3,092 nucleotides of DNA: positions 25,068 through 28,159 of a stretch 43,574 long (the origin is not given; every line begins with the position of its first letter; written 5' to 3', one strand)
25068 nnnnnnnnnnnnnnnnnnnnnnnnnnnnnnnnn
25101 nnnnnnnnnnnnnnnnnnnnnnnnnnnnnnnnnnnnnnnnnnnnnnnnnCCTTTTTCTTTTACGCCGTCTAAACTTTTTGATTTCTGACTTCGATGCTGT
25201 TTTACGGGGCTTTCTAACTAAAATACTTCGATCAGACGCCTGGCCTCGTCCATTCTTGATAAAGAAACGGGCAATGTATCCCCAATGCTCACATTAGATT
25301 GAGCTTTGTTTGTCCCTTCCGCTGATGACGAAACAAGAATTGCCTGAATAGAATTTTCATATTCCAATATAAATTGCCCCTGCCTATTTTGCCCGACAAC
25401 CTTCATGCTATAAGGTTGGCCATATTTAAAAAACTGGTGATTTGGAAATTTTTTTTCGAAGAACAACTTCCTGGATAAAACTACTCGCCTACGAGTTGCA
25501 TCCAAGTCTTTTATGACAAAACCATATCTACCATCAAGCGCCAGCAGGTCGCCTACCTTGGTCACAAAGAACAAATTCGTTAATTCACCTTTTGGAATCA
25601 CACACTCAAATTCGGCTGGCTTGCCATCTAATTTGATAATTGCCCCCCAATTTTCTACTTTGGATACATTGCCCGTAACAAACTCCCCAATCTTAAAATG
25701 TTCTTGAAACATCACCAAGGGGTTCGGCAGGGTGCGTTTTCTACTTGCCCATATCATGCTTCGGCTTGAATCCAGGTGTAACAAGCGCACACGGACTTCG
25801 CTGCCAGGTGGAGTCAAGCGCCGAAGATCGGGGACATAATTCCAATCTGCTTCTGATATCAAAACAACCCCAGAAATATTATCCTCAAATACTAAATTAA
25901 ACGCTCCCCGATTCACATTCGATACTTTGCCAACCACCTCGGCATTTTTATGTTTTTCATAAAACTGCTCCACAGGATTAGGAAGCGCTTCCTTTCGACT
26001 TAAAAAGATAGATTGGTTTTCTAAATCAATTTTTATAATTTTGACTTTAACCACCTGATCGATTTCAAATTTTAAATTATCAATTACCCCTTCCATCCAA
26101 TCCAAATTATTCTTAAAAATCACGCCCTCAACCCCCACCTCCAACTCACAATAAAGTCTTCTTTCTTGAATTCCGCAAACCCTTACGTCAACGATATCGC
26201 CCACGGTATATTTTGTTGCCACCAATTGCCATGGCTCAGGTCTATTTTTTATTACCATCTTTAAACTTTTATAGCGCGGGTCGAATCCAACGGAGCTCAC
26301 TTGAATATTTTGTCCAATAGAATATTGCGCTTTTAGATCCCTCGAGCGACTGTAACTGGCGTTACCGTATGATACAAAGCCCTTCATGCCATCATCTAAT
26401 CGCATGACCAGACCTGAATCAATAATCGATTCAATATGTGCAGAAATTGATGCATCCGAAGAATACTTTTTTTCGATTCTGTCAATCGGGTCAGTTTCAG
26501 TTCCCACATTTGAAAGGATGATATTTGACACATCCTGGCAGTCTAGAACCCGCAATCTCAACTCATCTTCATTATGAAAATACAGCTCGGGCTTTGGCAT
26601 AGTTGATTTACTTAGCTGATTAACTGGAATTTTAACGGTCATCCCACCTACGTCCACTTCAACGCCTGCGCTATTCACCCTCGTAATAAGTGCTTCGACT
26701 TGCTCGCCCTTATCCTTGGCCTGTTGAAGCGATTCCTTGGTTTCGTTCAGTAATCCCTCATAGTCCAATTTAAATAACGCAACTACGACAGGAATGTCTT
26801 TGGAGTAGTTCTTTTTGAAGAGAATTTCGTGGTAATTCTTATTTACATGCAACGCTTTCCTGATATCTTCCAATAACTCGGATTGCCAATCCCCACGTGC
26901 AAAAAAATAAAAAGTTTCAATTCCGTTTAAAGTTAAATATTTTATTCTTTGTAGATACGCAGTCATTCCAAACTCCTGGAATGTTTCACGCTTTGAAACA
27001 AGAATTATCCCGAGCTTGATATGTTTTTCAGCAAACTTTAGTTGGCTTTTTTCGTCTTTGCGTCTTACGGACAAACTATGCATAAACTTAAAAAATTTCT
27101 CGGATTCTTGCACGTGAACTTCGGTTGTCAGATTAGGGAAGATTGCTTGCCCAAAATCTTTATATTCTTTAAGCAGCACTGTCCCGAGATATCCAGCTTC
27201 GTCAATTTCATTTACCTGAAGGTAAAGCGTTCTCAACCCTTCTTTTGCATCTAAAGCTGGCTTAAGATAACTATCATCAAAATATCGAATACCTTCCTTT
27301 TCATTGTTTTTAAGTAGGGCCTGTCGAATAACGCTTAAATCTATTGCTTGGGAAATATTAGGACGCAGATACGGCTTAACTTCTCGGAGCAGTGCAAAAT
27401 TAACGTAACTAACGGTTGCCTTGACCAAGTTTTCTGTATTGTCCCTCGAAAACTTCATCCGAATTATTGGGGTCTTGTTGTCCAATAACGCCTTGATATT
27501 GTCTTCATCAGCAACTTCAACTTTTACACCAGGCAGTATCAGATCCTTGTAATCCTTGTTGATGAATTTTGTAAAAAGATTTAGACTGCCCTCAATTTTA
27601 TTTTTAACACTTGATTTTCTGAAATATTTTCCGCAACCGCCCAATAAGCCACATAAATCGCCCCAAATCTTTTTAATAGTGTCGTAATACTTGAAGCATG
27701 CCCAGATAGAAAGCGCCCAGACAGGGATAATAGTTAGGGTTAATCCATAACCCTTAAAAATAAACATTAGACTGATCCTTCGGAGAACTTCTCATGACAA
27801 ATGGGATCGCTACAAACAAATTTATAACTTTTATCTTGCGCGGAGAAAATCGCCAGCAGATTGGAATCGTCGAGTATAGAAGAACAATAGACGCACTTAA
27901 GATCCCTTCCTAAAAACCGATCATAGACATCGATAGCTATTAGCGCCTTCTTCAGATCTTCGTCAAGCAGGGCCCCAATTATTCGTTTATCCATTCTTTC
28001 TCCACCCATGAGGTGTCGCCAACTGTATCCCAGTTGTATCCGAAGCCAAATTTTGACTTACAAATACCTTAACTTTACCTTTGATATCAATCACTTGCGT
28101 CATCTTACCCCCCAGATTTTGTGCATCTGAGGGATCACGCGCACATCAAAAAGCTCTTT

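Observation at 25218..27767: Six tandem S1/OB-like repeats (the ribosomal protein S1 count) fused to a membrane-anchored unknown domain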

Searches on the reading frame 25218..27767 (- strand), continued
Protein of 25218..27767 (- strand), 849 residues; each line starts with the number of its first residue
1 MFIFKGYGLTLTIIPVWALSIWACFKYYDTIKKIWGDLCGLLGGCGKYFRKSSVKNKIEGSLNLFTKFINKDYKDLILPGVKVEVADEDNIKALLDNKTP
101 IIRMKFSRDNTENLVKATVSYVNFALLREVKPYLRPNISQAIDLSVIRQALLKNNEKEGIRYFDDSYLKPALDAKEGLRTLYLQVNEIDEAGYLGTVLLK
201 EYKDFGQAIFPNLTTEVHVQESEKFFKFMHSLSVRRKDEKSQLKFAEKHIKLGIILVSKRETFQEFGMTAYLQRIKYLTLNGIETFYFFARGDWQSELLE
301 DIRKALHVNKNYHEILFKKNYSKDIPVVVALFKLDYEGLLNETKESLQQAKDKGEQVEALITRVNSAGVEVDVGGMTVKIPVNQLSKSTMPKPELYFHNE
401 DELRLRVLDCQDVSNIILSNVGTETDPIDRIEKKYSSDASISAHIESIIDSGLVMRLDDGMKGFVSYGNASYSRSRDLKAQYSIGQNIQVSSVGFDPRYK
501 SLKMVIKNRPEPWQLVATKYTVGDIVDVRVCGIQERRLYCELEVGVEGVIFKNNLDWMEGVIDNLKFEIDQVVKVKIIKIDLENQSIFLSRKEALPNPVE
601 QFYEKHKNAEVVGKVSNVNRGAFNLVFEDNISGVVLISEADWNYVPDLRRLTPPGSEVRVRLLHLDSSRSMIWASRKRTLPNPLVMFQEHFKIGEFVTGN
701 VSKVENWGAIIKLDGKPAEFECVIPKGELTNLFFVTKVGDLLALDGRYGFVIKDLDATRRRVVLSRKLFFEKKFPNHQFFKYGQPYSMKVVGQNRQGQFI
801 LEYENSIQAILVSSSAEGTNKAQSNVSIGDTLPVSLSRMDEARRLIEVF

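Call 84: search_protein_families(library=padloc, proteins=[L019:609-1532:+, L019:1542-2594:+, L019:6160-7059:+, L019:7064-7717:+, L019:8767-10470:+, L020:4870-6078:+, L020:6080-8404:+, L020:8401-9237:+, L024:1132-2898:-, L023:778-2175:+], max_evalue=0.0001)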
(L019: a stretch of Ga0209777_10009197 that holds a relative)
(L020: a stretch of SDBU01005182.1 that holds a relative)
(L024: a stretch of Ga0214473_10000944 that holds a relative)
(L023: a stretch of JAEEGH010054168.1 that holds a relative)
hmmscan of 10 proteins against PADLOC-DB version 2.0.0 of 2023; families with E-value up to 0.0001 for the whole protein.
L019:609-1532:+ (307 aa): 1 family
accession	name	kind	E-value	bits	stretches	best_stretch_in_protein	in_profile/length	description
PDLC03405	REase_II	-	9.5e-104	345.1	1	9-307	10-310/310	Type II restriction enzyme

L019:1542-2594:+ (350 aa): 39 families (the best 25 are shown)
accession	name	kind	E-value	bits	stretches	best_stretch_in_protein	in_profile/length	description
PDLC03347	MTase_II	-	1.7e-28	97.6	1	12-300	18-294/488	Type II methyltransferase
PDLC04134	mad2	-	3.9e-26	89.9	1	11-193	275-437/492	mads_2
PDLC03267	MTase_II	-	1.5e-21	75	1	2-193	10-207/539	Type II methyltransferase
PDLC03331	MTase_II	-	3.2e-18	63.7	1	14-181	37-203/541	Type II methyltransferase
PDLC03227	MTase_II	-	9.1e-18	62.4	1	24-186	48-218/494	Type II methyltransferase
PDLC03248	MTase_II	-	1.7e-17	61.4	1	4-296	7-295/521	Type II methyltransferase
PDLC03719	oMTase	-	4.3e-16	56.9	1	19-177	41-187/387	orphan methyltransferase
PDLC03021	MTase_I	-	1.4e-14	51.8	1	98-190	271-363/491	Type I methyltransferase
PDLC02521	PglX|PglXI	-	2.5e-13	46.9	1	94-345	476-712/1174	PglX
PDLC03356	MTase_II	-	2.9e-13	47.5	1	31-244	137-339/545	Type II methyltransferase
PDLC03258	MTase_II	-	4.9e-12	43.7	1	25-174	39-174/366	Type II methyltransferase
PDLC03359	MTase_II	-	6.7e-12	42.4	1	60-186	113-234/840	Type II methyltransferase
PDLC03293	MTase_II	-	9.5e-12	42.4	1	12-193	22-198/427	Type II methyltransferase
PDLC03348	MTase_II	-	1.3e-11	41.7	1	76-186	323-436/727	Type II methyltransferase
PDLC03366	MTase_II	-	1.2e-10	38.7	1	28-195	44-215/568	Type II methyltransferase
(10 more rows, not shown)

L019:6160-7059:+ (299 aa): 15 families
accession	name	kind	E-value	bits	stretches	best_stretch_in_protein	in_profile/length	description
PDLC00801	Cyclase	-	2.1e-129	428.9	1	6-298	2-294/295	oligonucleotide-cyclase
PDLC00794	Cyclase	-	2.7e-81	271.1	1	7-299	2-296/297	oligonucleotide-cyclase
PDLC00788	Cyclase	-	6e-65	217.7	1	10-294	5-292/297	oligonucleotide-cyclase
PDLC00812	Cyclase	-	7.1e-47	157.8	1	7-297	45-350/352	oligonucleotide-cyclase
PDLC00789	Cyclase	-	2.4e-26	90.7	1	31-290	15-256/261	oligonucleotide-cyclase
PDLC00807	Cyclase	-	4.5e-15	53.6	1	33-237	62-263/342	oligonucleotide-cyclase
PDLC00772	Cyclase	-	8.3e-13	46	1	35-240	79-289/375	oligonucleotide-cyclase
PDLC00809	Cyclase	-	1.5e-12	45.8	1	22-253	19-226/295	oligonucleotide-cyclase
PDLC00773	Cyclase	-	1.2e-09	36.2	1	20-238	16-210/334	oligonucleotide-cyclase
PDLC00823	Cyclase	-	1.9e-09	35.6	1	25-238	27-202/285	oligonucleotide-cyclase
PDLC00784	Cyclase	-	9.7e-09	32.9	1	44-276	70-322/351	oligonucleotide-cyclase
PDLC00822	Cyclase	-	1.9e-07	28.7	0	20-72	16-72/375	oligonucleotide-cyclase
PDLC00776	Cyclase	-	2.2e-07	28.5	1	11-74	7-68/287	oligonucleotide-cyclase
PDLC00808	Cyclase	-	2.3e-07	28.4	1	21-257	25-242/325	oligonucleotide-cyclase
PDLC00774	Cyclase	-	1.4e-06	25.7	1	23-229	20-199/316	oligonucleotide-cyclase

L019:7064-7717:+ (217 aa): 15 families
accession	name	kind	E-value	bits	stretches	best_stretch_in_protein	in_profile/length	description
PDLC00702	Effector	-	1.2e-81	271.1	1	1-209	1-209/211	2TM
PDLC00694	Effector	-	1.2e-47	160.1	1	9-203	6-197/208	2TM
PDLC00704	Effector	-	8.8e-46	154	1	4-198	5-203/207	2TM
PDLC00705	Effector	-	2.1e-27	94.3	1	10-194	23-198/203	2TM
PDLC00673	Effector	-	5.4e-27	92.5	1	9-197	7-193/214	2TM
PDLC00708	Effector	-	9.5e-26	88.5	1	10-193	16-189/191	2TM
PDLC00703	Effector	-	1.8e-25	87.8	1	7-201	12-201/204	2TM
PDLC00714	Effector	-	5.1e-25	86.2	1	8-199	6-196/200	2TM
PDLC00683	Effector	-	1.3e-20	71.9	1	6-196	5-180/185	2TM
PDLC00686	Effector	-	6.1e-16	56.6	1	12-195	23-206/209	2TM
PDLC00671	Effector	-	1.2e-12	46.2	1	9-186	15-206/223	2TM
PDLC00669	Effector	-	4.1e-10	37.6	1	12-188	17-186/206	2TM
PDLC00697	Effector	-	8.1e-10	36.6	1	12-194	17-203/207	2TM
PDLC00674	Effector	-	2.6e-08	31.6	0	100-190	124-222/246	2TM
PDLC00682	Effector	-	2.7e-07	28.5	1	10-186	17-201/218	2TM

L019:8767-10470:+ (567 aa): 21 families
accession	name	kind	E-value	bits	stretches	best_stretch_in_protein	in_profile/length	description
PDLC03924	MkoC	-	1.5e-14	51.1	1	105-248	997-1131/1136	-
PDLC02614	DrmC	-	1.2e-13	49.2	1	104-249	25-150/153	DrmC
PDLC03922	MkoB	-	2.9e-13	47.9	1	101-307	312-446/610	-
PDLC02606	DrmC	-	1.1e-12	46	1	107-249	41-173/182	DrmC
PDLC02585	DrmC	-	1.8e-12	45.4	1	106-250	111-245/253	DrmC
PDLC02607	DrmC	-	2.6e-12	44.6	1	133-249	135-253/265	DrmC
PDLC02587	DrmC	-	7.5e-12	42.8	1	105-249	105-255/267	DrmC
PDLC02591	DrmC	-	1.3e-11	42.2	1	102-244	114-245/260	DrmC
PDLC02588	DrmC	-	1.5e-11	42.5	1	134-242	130-236/256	DrmC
PDLC02597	DrmC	-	1.8e-11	42.3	1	107-251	103-237/242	DrmC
PDLC02595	DrmC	-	1.1e-10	39.7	1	104-234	120-244/269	DrmC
PDLC02609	DrmC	-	4e-10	38.1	1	134-248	122-231/241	DrmC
PDLC02589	DrmC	-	7.4e-10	36.4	1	199-255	204-259/264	DrmC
PDLC02602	DrmC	-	3.7e-09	34.1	1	137-260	135-259/381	DrmC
PDLC02612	DrmC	-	2.7e-08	31.6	1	104-249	96-224/235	DrmC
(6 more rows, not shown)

L020:4870-6078:+ (402 aa): 0 families

L020:6080-8404:+ (774 aa): 0 families

L020:8401-9237:+ (278 aa): 0 families

L024:1132-2898:- (588 aa): 0 families

L023:778-2175:+ (465 aa): 0 families

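Call 91: find_encoding_contigs(protein=P0002, flank=5000, max_places=1)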
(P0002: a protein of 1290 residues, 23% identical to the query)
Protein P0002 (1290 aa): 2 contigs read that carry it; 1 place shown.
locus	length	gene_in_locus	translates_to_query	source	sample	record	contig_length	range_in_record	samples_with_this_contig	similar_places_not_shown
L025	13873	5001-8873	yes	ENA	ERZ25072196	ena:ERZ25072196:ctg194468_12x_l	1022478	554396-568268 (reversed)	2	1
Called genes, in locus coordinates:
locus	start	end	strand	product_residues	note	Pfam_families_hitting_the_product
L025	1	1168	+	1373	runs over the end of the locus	PF25794:SACS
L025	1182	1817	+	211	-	PF00293:NUDIX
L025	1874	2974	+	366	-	PF01408:GFO_IDH_MocA, PF13380:CoA_binding_2 (weak), PF02894:GFO_IDH_MocA_C, PF22725:GFO_IDH_MocA_C3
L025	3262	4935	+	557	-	PF03235:GmrSD_N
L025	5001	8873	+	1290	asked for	PF03235:GmrSD_N, PF13509:S1_2 (faint), PF00575:S1, PF00575:S1, PF23459:S1_RRP5 (weak), PF00575:S1, PF23459:S1_RRP5 (weak), PF17209:Hfq (weak), +1 more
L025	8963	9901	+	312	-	PF00850:Hist_deacetyl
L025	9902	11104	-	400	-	PF03781:FGE-sulfatase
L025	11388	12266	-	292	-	PF12760:Zn_ribbon_IS1595, PF12762:DDE_Tnp_IS1595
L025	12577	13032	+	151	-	-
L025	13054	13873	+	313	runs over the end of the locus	PF18765:Polbeta (weak), PF20797:HepT-like_2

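Call 92: search_protein_families(library=pfam, proteins=[P0002], max_evalue=0.001)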
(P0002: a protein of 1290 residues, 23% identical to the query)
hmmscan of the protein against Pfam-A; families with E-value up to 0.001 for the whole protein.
P0002 (1290 aa): 7 families
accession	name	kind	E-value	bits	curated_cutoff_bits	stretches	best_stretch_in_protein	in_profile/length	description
PF00575.29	S1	-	5e-73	241.9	22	6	1067-1138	3-74/74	S1 RNA binding domain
PF03235.19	GmrSD_N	-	3.8e-33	115.7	33.2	1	9-223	1-199/199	GmrSD restriction endonuclease, N-terminal domain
PF23459.1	S1_RRP5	-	7.3e-28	97.4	27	2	1069-1137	4-72/72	RRP5 S1 domain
PF21710.3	Spt6_S1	-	3.1e-11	43.8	27.5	0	1075-1139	23-88/91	Spt6, S1/OB domain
PF17209.9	Hfq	-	2.5e-07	30.6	27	1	1231-1285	1-55/64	Hfq protein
PF13509.12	S1_2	-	4.5e-06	27.1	21.8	0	807-840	1-34/61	S1 domain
PF07510.16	GmrSD_C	-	7.1e-05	23.2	23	1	454-609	23-136/138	GmrSD restriction endonucleases, C-terminal domain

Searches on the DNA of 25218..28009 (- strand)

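Call 95: search_dna_similar(query=window:25218-28009:-, collection=ecoli_genomes, mode=distant, max_evalue=0.00001, max_rows=5)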
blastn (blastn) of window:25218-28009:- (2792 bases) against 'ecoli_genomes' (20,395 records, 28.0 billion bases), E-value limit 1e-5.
No match.

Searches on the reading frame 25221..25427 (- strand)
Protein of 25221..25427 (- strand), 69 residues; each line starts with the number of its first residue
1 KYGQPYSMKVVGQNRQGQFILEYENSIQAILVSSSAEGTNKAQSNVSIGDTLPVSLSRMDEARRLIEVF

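Call 14: search_protein_families(library=pfam, proteins=[window:25221-25427:-], max_evalue=10)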
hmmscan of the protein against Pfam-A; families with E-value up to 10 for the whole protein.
seq(69 aa): 0 families

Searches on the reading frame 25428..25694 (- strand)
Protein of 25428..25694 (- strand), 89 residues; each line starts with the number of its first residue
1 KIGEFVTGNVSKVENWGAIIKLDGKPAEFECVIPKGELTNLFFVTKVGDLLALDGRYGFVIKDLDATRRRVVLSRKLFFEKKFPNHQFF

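Call 14: search_protein_families(library=pfam, proteins=[window:25428-25694:-], max_evalue=10)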
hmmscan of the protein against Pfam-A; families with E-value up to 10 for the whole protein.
seq(89 aa): 1 family
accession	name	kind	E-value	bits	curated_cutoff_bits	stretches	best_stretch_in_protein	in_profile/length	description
PF00575.29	S1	-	1.1e-06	29.3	22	1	2-76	4-74/74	S1 RNA binding domain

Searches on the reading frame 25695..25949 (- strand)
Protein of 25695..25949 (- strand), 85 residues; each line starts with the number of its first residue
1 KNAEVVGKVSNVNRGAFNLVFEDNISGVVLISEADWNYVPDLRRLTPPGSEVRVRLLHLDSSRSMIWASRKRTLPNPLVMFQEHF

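Call 14: search_protein_families(library=pfam, proteins=[window:25695-25949:-], max_evalue=10)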
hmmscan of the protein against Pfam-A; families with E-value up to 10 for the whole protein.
seq(85 aa): 2 families
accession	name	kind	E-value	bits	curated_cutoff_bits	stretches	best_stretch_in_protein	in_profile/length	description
PF00575.29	S1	-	5e-06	27.2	22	1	1-66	4-69/74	S1 RNA binding domain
PF18614.7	RNase_II_C_S1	-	0.066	13.5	26.6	1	47-67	35-55/59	RNase II-type exonuclease C-terminal S1 domain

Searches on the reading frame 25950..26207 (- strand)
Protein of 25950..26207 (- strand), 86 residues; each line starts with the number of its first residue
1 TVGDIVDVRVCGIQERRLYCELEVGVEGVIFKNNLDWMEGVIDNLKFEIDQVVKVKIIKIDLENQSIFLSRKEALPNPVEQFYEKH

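Call 14: search_protein_families(library=pfam, proteins=[window:25950-26207:-], max_evalue=10)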
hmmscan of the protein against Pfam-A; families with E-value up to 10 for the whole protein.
seq(86 aa): 3 families
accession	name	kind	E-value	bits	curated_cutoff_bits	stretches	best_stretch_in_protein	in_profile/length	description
PF00575.29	S1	-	6.8e-10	39.6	22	1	2-72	4-74/74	S1 RNA binding domain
PF21710.3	Spt6_S1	-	8.8e-06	26.4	27.5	1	2-71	16-86/91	Spt6, S1/OB domain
PF01938.26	TRAM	-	2.1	8.7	21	1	41-60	32-51/61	TRAM domain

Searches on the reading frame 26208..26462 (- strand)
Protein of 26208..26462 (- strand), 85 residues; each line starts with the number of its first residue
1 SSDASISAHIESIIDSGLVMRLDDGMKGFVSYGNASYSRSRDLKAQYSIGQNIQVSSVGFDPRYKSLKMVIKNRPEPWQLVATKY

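Call 14: search_protein_families(library=pfam, proteins=[window:26208-26462:-], max_evalue=10)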
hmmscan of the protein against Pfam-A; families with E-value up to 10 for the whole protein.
seq(85 aa): 1 family
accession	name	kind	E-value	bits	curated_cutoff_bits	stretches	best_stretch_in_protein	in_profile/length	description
PF00575.29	S1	-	0.16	12.8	22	1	4-62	6-64/74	S1 RNA binding domain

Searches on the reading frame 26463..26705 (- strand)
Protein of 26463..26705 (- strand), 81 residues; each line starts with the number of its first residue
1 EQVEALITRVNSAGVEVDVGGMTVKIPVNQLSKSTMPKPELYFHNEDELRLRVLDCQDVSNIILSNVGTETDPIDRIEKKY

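Call 14: search_protein_families(library=pfam, proteins=[window:26463-26705:-], max_evalue=10)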
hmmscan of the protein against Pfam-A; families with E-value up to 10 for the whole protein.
seq(81 aa): 2 families
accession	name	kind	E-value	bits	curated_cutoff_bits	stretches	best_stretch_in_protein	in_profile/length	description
PF00575.29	S1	-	3.9e-09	37.2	22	1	2-65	7-72/74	S1 RNA binding domain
PF20297.4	MSSS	-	0.0046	17.1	26.8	1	5-31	14-42/42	MutS2 and Smr-associated SH3 domain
